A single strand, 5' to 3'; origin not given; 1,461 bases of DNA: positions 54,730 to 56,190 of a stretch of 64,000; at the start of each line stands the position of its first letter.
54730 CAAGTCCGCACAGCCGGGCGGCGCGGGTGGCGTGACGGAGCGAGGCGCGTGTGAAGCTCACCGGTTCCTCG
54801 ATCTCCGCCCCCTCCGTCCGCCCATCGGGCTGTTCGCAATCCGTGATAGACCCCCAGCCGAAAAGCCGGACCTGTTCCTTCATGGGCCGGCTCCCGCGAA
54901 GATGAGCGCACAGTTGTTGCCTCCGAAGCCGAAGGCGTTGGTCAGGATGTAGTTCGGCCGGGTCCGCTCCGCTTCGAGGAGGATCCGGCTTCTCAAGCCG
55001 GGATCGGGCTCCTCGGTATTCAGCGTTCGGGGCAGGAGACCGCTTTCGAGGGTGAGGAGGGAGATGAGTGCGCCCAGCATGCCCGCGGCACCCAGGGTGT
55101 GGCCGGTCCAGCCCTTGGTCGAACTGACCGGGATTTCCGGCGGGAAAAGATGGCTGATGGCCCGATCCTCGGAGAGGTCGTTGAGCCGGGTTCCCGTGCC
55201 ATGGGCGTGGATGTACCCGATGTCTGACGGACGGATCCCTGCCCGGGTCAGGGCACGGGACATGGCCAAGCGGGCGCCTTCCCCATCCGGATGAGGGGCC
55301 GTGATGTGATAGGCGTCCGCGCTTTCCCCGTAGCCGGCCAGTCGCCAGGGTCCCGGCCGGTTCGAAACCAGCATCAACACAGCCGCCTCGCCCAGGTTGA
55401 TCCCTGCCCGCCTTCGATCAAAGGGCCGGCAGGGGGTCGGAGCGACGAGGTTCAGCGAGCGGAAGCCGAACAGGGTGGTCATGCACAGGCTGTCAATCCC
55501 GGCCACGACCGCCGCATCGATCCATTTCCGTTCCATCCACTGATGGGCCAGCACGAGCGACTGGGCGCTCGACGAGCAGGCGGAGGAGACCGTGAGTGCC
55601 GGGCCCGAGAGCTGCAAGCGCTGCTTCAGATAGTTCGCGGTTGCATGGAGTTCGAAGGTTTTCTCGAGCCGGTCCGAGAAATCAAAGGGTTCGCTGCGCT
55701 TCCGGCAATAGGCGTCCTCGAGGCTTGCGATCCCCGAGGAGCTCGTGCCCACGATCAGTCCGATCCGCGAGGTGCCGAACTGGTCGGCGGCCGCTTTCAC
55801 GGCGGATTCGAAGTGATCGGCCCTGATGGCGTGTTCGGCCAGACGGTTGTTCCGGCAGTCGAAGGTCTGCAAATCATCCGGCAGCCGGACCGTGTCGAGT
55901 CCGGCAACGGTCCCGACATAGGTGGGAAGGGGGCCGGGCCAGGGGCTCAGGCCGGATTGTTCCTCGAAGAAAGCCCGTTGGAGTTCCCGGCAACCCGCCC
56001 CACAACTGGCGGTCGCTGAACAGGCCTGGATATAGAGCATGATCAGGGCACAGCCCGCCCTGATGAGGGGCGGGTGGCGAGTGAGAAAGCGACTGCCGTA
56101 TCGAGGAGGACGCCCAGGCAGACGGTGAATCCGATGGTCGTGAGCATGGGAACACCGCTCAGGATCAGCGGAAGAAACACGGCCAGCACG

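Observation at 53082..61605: Eight-gene aryl-polyene-like specialised lipid synthesis and export cluster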

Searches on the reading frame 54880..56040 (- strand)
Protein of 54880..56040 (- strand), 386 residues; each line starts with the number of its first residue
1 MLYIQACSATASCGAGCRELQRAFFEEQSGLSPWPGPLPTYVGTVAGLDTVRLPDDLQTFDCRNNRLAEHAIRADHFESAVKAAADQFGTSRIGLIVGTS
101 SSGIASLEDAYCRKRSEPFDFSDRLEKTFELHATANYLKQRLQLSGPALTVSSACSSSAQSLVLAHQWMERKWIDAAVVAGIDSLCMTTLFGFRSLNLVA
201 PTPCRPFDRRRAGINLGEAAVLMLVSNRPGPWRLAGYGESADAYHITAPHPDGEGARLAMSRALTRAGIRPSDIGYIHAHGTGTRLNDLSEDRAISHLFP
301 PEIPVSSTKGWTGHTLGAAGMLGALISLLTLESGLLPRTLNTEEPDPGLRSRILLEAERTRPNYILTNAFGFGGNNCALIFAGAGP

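Call 5: search_protein_families(library=pfam, max_evalue=0.01, proteins=[window:54880-56040:-])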
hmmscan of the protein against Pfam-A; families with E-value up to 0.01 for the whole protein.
window:54880-56040:- (386 aa): 3 families
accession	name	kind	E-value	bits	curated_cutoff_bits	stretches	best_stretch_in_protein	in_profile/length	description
PF02801.28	Ketoacyl-synt_C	-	4e-31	107.9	20.8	1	234-342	4-118/119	Beta-ketoacyl synthase, C-terminal domain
PF00109.32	ketoacyl-synt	-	5e-17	62.8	20.8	1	85-224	108-246/252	Beta-ketoacyl synthase, N-terminal domain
PF00108.29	Thiolase_N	-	0.00086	19.2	26.4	1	138-187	68-117/260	Thiolase, N-terminal domain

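Call 6: search_protein_families(library=ncbifam, max_evalue=0.01, proteins=[window:54880-56040:-])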
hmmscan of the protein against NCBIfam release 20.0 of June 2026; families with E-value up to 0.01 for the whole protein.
window:54880-56040:- (386 aa): 21 families
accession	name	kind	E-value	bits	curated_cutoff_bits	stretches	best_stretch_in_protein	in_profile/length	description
NF006618.0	PRK09185.1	subfamily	1.1e-131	439.5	407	1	2-382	5-391/394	beta-ketoacyl-ACP synthase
NF005589.0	PRK07314.1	subfamily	5.6e-59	199.9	387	1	84-382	92-410/413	beta-ketoacyl-ACP synthase II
TIGR03150.1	fabF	equivalog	1.1e-58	198.8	493.75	1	84-381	89-406/407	beta-ketoacyl-ACP synthase II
NF004618.0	PRK05952.1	equivalog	7.1e-55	186.5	455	1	75-381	63-380/384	beta-ketoacyl-ACP synthase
NF058662.1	cispenta_AmcF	equivalog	1.1e-52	179.3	325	1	10-382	10-368/369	cispentacin biosynthesis acyltransferase subunit AmcF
NF004970.0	PRK06333.1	subfamily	2.4e-52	178.2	525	1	82-382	99-420/424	beta-ketoacyl-ACP synthase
NF005076.0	PRK06501.1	equivalog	7.8e-44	150.2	629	1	123-382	143-421/425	beta-ketoacyl-ACP synthase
NF006274.0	PRK08439.1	equivalog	1.6e-43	149.1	621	1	138-382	145-404/406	beta-ketoacyl-ACP synthase II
NF006587.0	PRK09116.1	equivalog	5.3e-43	147.3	470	1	132-382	141-405/408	beta-ketoacyl-ACP synthase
NF005916.1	PRK07910.1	equivalog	8.1e-43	146.9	560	1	88-382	103-416/418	KasA/KasB family beta-ketoacyl-ACP synthase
NF006434.0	PRK08722.1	equivalog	7.5e-37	127.2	759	1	91-381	99-411/414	beta-ketoacyl-ACP synthase II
NF005490.0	PRK07103.1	equivalog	7.9e-36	124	445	1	46-381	60-410/414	polyketide beta-ketoacyl:acyl carrier protein synthase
NF005935.0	PRK07967.1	equivalog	3.3e-29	101.9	630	1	86-381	91-401/406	beta-ketoacyl-ACP synthase I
NF045894.1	PKS_plus_SDR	equivalog_domain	1e-22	79.7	1740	1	139-348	157-382/1515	type I polyketide synthase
NF041183.1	Pks2_ls1_myc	equivalog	1.3e-18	65.4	2400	1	139-342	157-372/2086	sulfolipid-1 biosynthesis phthioceranic/hydroxyphthioceranic acid synthase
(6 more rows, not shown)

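Call 8: find_encoding_contigs(protein=window:54880-56040:-, flank=10000, max_places=6)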
Protein window:54880-56040:- (386 aa): 7 contigs read that carry it; 5 places shown.
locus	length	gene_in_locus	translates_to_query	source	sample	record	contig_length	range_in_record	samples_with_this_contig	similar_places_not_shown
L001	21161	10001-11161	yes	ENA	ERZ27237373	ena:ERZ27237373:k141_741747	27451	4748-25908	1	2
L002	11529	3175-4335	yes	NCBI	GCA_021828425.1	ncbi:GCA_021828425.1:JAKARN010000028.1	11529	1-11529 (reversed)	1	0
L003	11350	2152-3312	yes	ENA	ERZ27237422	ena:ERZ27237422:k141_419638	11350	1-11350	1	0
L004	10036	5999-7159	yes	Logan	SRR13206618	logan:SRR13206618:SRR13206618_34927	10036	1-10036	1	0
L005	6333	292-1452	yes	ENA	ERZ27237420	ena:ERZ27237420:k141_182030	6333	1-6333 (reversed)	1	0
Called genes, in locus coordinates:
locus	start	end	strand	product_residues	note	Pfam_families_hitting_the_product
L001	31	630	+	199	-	PF01713:Smr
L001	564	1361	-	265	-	PF00378:ECH_1, PF16113:ECH_2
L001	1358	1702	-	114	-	PF04977:DivIC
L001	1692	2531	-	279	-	PF00793:DAHP_synth_1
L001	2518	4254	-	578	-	PF06418:CTP_synth_N, PF00117:GATase, PF07722:Peptidase_C26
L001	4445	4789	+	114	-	PF00550:PP-binding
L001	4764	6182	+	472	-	PF00501:AMP-binding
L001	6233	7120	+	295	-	PF03279:Lip_A_acyltrans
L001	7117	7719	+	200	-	PF19574:LolA_3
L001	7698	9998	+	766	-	PF03176:MMPL (faint)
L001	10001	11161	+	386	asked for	PF00109:ketoacyl-synt, PF02801:Ketoacyl-synt_C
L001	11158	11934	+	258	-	PF13723:Ketoacyl-synt_2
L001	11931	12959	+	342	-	PF00535:Glycos_transf_2, PF13641:Glyco_tranf_2_3 (weak), PF11755:DUF3311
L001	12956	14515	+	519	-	PF00474:SSF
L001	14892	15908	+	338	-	PF08240:ADH_N, PF00107:ADH_zinc_N, PF13602:ADH_zinc_N_2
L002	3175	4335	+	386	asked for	PF00109:ketoacyl-synt, PF02801:Ketoacyl-synt_C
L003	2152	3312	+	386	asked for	PF00109:ketoacyl-synt, PF02801:Ketoacyl-synt_C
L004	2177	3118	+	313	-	PF03279:Lip_A_acyltrans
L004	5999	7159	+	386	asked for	PF00109:ketoacyl-synt, PF02801:Ketoacyl-synt_C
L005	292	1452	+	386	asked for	PF00109:ketoacyl-synt, PF02801:Ketoacyl-synt_C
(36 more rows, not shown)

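Call 9: find_homologous_proteins(query=window:54880-56040:-, max_evalue=1e-20)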
Query window:54880-56040:- (386 aa): 7987 proteins with E <= 1e-20 among 8000 candidates; the best 120 are listed.
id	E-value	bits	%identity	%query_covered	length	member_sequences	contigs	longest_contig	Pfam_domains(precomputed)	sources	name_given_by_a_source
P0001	1.1e-259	879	100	100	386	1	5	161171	PF00109.33,PF02801.29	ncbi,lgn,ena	-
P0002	1.8e-227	773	88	100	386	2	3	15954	PF00109.33,PF02801.29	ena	-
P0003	3.0e-220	749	86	99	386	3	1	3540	PF00109.33,PF02801.29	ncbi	-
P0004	2.0e-197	674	78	99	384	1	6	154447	PF00109.33,PF02801.29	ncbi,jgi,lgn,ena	jgi:3-oxoacyl-[acyl-carrier-protein] synthase-1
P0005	2.0e-138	480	-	-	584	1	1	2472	PF00109.33,PF00108.30,PF02801.29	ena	-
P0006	5.8e-111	389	49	98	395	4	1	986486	PF00109.33,PF00108.30,PF02801.29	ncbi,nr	ncbi:MAG: beta-ketoacyl-[acyl-carrier-protein] synthase family protein [Candidatus Thiodiazotropha s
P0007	2.0e-110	387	50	98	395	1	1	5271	PF00109.33,PF00108.30,PF02801.29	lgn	-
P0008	2.1e-110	387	49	98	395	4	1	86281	PF00109.33,PF00108.30,PF02801.29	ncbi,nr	ncbi:MAG: beta-ketoacyl-[acyl-carrier-protein] synthase family protein [Candidatus Thiodiazotropha s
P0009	3.2e-110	387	50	95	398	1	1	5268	PF00109.33,PF00108.30,PF02801.29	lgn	-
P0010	1.4e-108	381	50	99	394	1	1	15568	PF00109.33,PF00108.30,PF02801.29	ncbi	-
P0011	2.5e-108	381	46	98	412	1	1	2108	PF00109.33,PF00108.30,PF02801.29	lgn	-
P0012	3.8e-108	380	48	99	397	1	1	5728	PF00109.33,PF00108.30,PF02801.29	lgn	-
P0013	1.2e-107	378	51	94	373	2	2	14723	PF00109.33,PF00108.30,PF02801.29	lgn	-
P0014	1.4e-107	378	49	99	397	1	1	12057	PF00109.33,PF00108.30,PF02801.29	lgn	-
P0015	1.9e-107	378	48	98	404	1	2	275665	PF00109.33,PF00108.30,PF02801.29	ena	-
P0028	7.5e-106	372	48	99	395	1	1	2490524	PF00109.33,PF02801.29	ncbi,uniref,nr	ncbi:beta-ketoacyl-[acyl-carrier-protein] synthase family protein [Thiohalophilus sp.]|uniref:beta-k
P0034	1.1e-105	372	48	98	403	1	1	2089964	PF00109.33,PF02801.29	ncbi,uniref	ncbi:beta-ketoacyl-[acyl-carrier-protein] synthase family protein [Halothiobacillus sp. DCM-1]|unire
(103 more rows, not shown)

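Call 10: find_encoding_contigs(protein=P0028, flank=10000, max_places=1)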
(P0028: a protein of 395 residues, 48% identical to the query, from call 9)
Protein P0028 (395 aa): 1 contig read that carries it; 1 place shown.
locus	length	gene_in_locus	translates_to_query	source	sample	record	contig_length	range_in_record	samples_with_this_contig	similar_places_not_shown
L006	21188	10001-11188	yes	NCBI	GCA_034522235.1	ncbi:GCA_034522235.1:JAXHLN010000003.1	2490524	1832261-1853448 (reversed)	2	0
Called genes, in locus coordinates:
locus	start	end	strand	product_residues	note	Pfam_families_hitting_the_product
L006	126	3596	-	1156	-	PF14814:UB2H (faint), PF17757:UvrB_inter, PF21132:MFD_D3, PF02559:CarD_TRCF_RID, PF00270:DEAD, PF04851:ResIII, PF00271:Helicase_C, PF03461:TRCF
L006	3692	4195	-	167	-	PF02635:DsrE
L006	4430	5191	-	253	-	-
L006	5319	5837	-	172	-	PF13650:Asp_protease_2, PF13975:gag-asp_proteas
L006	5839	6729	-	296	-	PF00795:CN_hydrolase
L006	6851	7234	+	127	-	-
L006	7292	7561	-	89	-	PF21168:FkbO_Hyg5-like_N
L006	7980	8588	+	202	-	-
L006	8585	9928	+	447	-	PF00501:AMP-binding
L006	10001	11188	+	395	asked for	PF00109:ketoacyl-synt, PF02801:Ketoacyl-synt_C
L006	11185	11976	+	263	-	PF13723:Ketoacyl-synt_2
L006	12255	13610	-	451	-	PF01494:FAD_binding_3, PF00890:FAD_binding_2 (weak), PF01266:DAO (weak), PF03486:HI0933_like (faint), PF04820:Trp_halogenase, PF07992:Pyr_redox_2 (weak), PF13450:NAD_binding_8, PF04820:Trp_halogenase, +2 more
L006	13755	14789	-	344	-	PF04371:PAD_porph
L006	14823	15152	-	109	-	-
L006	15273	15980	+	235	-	PF17746:SfsA_N, PF03749:SfsA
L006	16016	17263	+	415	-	PF12704:MacB_PCD, PF02687:FtsX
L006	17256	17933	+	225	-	PF00005:ABC_tran, PF02463:SMC_N (faint), PF13304:AAA_21 (faint)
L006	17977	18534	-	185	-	PF09835:DUF2062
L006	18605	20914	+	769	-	PF13567:DUF4131, PF03772:Competence, PF00753:Lactamase_B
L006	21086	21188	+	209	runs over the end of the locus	PF01618:MotA_ExbB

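Call 11: find_encoding_contigs(protein=P0004, flank=10000, max_places=2)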
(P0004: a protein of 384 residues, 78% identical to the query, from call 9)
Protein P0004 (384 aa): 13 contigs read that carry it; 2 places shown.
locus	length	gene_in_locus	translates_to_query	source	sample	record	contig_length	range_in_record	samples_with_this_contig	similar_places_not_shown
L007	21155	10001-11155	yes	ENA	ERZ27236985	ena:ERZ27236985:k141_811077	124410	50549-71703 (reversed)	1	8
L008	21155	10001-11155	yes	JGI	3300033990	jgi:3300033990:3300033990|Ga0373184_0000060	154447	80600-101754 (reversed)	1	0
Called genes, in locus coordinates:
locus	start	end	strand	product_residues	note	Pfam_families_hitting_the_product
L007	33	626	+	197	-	PF01713:Smr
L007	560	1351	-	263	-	PF00378:ECH_1, PF16113:ECH_2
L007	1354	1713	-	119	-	PF04977:DivIC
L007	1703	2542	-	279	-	PF00793:DAHP_synth_1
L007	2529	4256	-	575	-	PF06418:CTP_synth_N, PF00117:GATase, PF07722:Peptidase_C26 (weak)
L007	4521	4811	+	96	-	PF00550:PP-binding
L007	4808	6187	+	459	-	PF00501:AMP-binding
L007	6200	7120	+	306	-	PF03279:Lip_A_acyltrans (weak)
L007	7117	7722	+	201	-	PF19574:LolA_3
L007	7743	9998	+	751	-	PF03176:MMPL (faint)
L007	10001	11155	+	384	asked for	PF00109:ketoacyl-synt, PF02801:Ketoacyl-synt_C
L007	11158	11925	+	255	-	PF13723:Ketoacyl-synt_2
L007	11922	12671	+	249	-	PF00535:Glycos_transf_2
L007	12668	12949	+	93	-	PF11755:DUF3311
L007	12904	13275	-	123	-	-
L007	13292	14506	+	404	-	PF00474:SSF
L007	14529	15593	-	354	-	PF00724:Oxidored_FMN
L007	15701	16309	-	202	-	PF12766:Pyridox_oxase_2, PF01243:PNPOx_N, PF10590:PNP_phzG_C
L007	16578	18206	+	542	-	PF00324:AA_permease, PF13520:AA_permease_2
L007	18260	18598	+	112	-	PF11743:DUF3301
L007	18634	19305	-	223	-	PF00691:OmpA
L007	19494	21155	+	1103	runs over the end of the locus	PF00930:DPPIV_N (faint), PF07676:PD40 (faint), PF26549:Tricorn_N, PF26550:Tricorn_2nd, PF14684:Tricorn_C1, PF14685:PDZ_Tricorn, PF03572:Peptidase_S41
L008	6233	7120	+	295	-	PF03279:Lip_A_acyltrans (weak)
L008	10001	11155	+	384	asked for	PF00109:ketoacyl-synt, PF02801:Ketoacyl-synt_C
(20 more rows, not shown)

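Call 12: find_encoding_contigs(protein=P0034, flank=10000, max_places=1)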
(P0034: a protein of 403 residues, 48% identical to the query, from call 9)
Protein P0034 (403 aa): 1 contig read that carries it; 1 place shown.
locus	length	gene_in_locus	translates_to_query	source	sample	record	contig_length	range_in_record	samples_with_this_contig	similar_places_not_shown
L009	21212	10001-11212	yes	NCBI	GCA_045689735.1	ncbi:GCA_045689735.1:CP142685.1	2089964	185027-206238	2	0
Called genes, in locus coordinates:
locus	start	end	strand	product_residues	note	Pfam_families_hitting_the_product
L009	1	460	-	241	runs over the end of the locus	PF07264:EI24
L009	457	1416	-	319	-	PF02401:LYTB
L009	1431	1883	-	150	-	PF00254:FKBP_C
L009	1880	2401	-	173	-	PF01252:Peptidase_A8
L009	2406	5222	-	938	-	PF00133:tRNA-synt_1, PF01406:tRNA-synt_1e (faint), PF09334:tRNA-synt_1g, PF13603:tRNA-synt_1_2 (weak), PF08264:Anticodon_1, PF06827:zf-FPG_IleRS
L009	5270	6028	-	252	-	PF00535:Glycos_transf_2, PF13641:Glyco_tranf_2_3 (weak)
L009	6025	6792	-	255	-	PF01553:Acyltransferase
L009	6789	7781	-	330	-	PF21168:FkbO_Hyg5-like_N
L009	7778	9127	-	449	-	PF00890:FAD_binding_2 (faint), PF01266:DAO (weak), PF01494:FAD_binding_3, PF04820:Trp_halogenase, PF05834:Lycopene_cycl (faint), PF12831:FAD_oxidored, PF13450:NAD_binding_8 (weak), PF04820:Trp_halogenase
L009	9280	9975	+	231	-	PF14378:PAP2_3, PF01569:PAP2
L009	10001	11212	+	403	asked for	PF00109:ketoacyl-synt, PF02801:Ketoacyl-synt_C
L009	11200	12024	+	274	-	PF13723:Ketoacyl-synt_2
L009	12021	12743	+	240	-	PF00106:adh_short, PF01370:Epimerase (weak), PF08659:KR, PF13561:adh_short_C2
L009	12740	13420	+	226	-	PF01522:Polysacc_deac_1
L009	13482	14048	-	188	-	PF14378:PAP2_3, PF01569:PAP2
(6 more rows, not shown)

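Call 13: search_solved_structures(query=window:54880-56040:-, max_evalue=1e-10)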
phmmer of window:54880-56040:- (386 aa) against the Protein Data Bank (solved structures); distinct sequences matched with E-value up to 1e-10: 131 (the best 60 are shown).
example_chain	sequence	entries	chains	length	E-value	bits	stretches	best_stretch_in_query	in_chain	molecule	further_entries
6qsp_A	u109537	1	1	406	1.8e-67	231.2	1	43-382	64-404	Beta-ketoacyl synthase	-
7f28_B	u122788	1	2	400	1.7e-66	228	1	42-382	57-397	Putative 3-oxoacyl-[ACP] synthase FabV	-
9s5h_B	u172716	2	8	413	1.2e-47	165.9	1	89-380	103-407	3-oxoacyl-(Acyl-carrier-protein) synthase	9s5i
1j3n_A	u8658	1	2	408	8.9e-47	163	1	65-381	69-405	3-oxoacyl-(acyl-carrier protein) synthase II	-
8z5c_A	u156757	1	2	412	3.2e-44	154.6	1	91-382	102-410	3-oxoacyl-[acyl-carrier-protein] synthase 2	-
4ls5_A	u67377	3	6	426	8e-44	153.3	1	80-382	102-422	3-oxoacyl-[acyl-carrier-protein] synthase 2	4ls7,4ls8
4ls6_A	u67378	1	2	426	8.1e-44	153.3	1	80-382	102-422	3-oxoacyl-[acyl-carrier-protein] synthase 2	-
8z5d_A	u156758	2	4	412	2.2e-43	151.9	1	91-382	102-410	3-oxoacyl-[acyl-carrier-protein] synthase 2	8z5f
8z5e_A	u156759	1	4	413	2.2e-43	151.9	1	91-382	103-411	3-oxoacyl-[acyl-carrier-protein] synthase 2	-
1ox0_A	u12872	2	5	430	4.2e-43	151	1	85-381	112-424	Beta ketoacyl-acyl carrier protein synthase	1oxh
3o04_A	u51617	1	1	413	5.4e-43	150.6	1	85-382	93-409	beta-keto-acyl carrier protein synthase II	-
5sxo_A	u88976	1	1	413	5.5e-43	150.6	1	85-382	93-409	3-oxoacyl-[acyl-carrier-protein] synthase 2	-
9n50_A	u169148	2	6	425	8.3e-43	150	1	133-383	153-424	3-oxoacyl-[acyl-carrier-protein] synthase, mitochondrial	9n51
2iwy_A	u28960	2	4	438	8.9e-43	149.9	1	133-383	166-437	3-OXOACYL-[ACYL-CARRIER-PROTEIN] SYNTHASE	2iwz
2c9h_A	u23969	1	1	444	9.3e-43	149.8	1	133-383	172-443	MITOCHONDRIAL BETA-KETOACYL SYNTHASE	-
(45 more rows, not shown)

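Call 18: find_related_loci(query=A1, collection=genome_contigs, flank=10000)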
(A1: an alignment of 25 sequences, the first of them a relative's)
Query A1 (386 aa) in genome_contigs; peptide patterns used: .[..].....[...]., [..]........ (x = any residue, [..] = any of these).
600 stretches matched a pattern (row limit reached: there are more); 593 encode a relative of the query (tblastn E <= 1e-3); the best 80 are kept; 80 distinct loci.
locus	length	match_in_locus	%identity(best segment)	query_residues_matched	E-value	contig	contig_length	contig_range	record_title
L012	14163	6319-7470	48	10-381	1e-100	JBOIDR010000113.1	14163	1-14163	MAG: Gammaproteobacteria bacterium isolate SD8036_maxbin2.bin.2 NODE_2015_length_14163_cov_27.876318, whole genome shotg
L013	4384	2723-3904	48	2-385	2e-100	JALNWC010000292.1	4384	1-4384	MAG: Rhodoferax sp. isolate SO_2016_LW1 bin 11 scaffold35492_LW64-88_2016, whole genome shotgun sequence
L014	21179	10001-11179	46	2-384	4e-99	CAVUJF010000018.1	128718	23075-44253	MAG: uncultured proteobacterium isolate MFD01872.bin.1.2 genome assembly, contig: contig_49949, whole genome shotgun seq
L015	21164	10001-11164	43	2-381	1e-98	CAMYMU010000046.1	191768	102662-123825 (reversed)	MAG: uncultured Ectothiorhodospiraceae bacterium isolate ES_Gamma_071 genome assembly, contig: scaffold_44, whole genome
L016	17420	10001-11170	46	2-384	4e-98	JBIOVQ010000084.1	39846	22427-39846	MAG: Burkholderiales bacterium isolate MAG104 k127_2006002, whole genome shotgun sequence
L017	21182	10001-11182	46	2-385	4e-98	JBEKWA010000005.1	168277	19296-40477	MAG: Steroidobacteraceae bacterium isolate SPRUCE 617 SPRUCE_617_5, whole genome shotgun sequence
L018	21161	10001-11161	44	2-381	8e-98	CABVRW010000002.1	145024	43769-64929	MAG: uncultured Nitrospira sp. isolate Nitrospira sp. RBC048 genome assembly, contig: MAG048_2, whole genome shotgun seq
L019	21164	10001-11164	46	2-381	2e-96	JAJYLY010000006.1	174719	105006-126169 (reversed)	MAG: Proteobacteria bacterium isolate DBS2-1.bin99 NODE_106_length_174719_cov_4.168662, whole genome shotgun sequence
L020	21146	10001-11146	46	2-381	9e-96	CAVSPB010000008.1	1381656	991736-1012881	MAG: uncultured Gammaproteobacteria bacterium isolate MFD01561.bin.2.108 genome assembly, contig: contig_3329, whole gen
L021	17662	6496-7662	43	2-382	2e-95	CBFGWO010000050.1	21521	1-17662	MAG TPA_asm: uncultured Cellvibrio sp. isolate SRR17295757_binner13_Refined_48 genome assembly, contig: ERZ23398518.2543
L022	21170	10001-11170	44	2-385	3e-95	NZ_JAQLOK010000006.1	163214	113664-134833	Luteibacter sahnii strain PPL193 NODE_6_length_163214_cov_407.866002, whole genome shotgun sequence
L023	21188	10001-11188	43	2-381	4e-95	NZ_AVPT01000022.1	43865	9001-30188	Lysobacter arseniciresistens ZS79 contig25, whole genome shotgun sequence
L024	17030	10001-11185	46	2-386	1e-94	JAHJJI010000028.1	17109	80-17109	MAG: Gammaproteobacteria bacterium isolate Modern_marine_rock_biofilm.mb.30 Modern_marine_rock.mb.30_k141_186724, whole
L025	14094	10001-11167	41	2-381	2e-94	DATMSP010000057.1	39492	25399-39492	MAG TPA_asm: Cellvibrio sp. isolate SMAG_U12989 k141_388674, whole genome shotgun sequence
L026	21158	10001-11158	44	2-382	2e-93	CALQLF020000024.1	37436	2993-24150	MAG: Candidatus Planktophila lacus isolate HRS-HS12-bin-57 genome assembly, contig: HRSG-H12-C1085, whole genome shotgun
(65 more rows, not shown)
